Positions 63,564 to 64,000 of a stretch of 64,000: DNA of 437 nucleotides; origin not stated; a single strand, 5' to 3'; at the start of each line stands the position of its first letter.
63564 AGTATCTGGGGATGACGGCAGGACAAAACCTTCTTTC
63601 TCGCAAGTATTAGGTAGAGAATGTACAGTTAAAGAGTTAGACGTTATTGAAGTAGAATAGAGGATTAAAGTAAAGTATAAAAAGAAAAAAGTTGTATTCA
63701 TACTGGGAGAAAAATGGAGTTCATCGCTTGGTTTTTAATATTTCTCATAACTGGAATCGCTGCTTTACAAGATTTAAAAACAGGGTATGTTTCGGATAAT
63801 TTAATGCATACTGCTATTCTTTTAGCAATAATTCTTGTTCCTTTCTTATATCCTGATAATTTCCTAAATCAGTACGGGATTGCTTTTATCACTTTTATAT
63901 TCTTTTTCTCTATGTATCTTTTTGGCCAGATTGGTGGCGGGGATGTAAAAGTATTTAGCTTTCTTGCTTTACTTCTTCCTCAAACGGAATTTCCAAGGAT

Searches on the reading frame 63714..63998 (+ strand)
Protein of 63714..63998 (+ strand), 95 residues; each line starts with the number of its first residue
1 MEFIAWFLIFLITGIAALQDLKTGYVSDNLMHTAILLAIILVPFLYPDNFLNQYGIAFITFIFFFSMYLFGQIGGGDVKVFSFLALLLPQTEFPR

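Call 65: search_protein_families(library=pfam, proteins=[window:63714-63998:+], max_evalue=0.01)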
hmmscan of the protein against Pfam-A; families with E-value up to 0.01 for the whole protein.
window:63714-63998:+ (95 aa): 1 family
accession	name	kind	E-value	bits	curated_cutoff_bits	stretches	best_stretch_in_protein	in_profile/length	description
PF01478.23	Peptidase_A24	-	4.5e-12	46.8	26.5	1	8-89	2-84/104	Type IV leader peptidase family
